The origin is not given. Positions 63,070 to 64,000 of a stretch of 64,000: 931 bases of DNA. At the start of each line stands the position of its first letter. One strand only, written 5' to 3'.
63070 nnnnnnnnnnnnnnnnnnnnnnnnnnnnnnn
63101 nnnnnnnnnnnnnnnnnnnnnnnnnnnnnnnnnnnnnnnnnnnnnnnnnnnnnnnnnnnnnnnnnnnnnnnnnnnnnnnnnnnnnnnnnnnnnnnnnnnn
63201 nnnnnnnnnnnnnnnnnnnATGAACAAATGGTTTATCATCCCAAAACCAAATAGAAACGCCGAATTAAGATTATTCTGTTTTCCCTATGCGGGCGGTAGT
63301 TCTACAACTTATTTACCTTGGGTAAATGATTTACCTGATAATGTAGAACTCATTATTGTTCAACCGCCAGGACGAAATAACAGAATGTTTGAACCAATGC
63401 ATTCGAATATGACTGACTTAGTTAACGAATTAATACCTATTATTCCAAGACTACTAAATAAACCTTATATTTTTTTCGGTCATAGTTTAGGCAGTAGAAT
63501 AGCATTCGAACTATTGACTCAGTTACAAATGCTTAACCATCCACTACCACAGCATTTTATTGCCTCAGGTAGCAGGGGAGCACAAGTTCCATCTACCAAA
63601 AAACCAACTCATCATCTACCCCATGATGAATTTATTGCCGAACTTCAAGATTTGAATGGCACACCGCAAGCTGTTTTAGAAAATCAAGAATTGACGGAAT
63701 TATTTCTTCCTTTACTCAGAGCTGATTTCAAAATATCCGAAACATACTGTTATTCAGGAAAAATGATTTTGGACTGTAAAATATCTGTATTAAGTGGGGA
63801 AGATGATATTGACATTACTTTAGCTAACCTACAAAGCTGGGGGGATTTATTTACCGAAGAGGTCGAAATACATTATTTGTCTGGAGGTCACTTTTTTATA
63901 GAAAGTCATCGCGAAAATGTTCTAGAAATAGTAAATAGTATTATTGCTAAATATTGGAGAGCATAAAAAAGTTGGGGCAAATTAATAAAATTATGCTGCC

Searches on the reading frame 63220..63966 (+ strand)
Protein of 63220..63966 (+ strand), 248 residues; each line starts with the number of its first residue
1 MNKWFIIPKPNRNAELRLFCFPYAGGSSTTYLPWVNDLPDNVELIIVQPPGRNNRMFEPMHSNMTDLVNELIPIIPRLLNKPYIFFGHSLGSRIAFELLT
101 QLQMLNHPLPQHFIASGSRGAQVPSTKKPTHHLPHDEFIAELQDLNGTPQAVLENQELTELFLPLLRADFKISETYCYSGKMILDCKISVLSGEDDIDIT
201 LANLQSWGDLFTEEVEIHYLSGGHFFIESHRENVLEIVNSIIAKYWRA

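Call 4: search_protein_families(library=pfam, proteins=[window:63220-63966:+])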
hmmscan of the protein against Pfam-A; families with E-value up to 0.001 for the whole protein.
window:63220-63966:+ (248 aa): 1 family
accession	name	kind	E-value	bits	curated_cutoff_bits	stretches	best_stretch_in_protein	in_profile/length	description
PF00975.26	Thioesterase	-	1.3e-41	143.8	26.4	1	17-241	2-225/226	Thioesterase domain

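Call 12: search_protein_families(library=ncbifam, proteins=[window:63220-63966:+], max_evalue=0.00001)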
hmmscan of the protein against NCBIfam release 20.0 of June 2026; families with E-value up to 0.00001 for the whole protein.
window:63220-63966:+ (248 aa): 1 family
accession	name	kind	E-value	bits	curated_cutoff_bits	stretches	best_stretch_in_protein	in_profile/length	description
TIGR03695.1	menH_SHCHC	equivalog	3.8e-06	26.5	208.55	1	26-148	13-133/252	2-succinyl-6-hydroxy-2,4-cyclohexadiene-1-carboxylate synthase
